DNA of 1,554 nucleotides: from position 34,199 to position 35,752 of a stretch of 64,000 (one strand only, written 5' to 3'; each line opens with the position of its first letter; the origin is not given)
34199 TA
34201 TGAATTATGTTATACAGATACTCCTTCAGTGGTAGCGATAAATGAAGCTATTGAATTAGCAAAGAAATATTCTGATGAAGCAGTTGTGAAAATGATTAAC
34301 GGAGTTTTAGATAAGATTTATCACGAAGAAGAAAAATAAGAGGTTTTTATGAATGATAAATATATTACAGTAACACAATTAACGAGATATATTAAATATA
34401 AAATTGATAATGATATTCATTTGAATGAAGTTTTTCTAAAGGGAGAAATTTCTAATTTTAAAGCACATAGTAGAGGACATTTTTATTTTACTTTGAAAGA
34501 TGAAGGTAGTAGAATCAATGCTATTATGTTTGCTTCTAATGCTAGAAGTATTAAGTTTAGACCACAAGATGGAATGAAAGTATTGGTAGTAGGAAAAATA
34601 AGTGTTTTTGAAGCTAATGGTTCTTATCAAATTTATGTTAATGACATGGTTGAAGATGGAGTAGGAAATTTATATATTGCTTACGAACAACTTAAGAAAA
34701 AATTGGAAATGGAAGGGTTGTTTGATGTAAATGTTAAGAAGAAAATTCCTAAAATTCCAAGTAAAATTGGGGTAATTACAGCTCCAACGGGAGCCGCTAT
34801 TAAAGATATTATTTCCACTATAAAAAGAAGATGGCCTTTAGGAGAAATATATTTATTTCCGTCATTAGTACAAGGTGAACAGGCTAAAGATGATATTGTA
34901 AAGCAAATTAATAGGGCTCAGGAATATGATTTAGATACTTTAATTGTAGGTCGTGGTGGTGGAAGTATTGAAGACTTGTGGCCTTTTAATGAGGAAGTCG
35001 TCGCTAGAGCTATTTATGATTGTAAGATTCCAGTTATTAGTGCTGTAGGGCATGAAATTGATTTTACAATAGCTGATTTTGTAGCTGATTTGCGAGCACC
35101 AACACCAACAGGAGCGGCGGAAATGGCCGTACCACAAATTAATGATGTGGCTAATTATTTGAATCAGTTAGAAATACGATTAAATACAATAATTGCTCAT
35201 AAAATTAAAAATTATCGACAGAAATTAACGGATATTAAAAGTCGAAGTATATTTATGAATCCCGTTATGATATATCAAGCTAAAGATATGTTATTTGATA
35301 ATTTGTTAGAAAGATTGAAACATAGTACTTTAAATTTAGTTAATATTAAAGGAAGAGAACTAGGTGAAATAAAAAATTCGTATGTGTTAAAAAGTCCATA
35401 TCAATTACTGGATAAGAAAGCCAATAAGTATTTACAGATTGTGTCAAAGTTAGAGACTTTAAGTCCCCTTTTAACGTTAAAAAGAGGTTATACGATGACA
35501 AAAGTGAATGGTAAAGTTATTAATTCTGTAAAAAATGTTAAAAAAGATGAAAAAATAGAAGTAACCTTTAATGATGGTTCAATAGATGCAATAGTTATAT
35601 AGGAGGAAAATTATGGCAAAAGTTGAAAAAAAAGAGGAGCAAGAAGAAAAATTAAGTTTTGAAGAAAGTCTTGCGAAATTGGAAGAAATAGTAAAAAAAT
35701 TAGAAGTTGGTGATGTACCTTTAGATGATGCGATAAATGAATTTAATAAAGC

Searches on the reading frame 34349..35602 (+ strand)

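Call 28: search_protein_families(library=pfam, proteins=[window:34349-35602:+], max_evalue=1e-8)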
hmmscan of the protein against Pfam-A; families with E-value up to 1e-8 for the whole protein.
window:34349-35602:+ (417 aa): 3 families
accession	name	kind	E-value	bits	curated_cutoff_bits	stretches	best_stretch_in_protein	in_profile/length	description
PF02601.20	Exonuc_VII_L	-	3.5e-95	319.6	35.9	1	124-414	1-314/315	Exonuclease VII, large subunit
PF13742.12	tRNA_anti_2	-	2.6e-31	108.1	27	1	6-100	1-94/95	OB-fold nucleic acid binding domain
PF01336.31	tRNA_anti-codon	-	1.3e-12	47.9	27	1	29-100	2-72/75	OB-fold nucleic acid binding domain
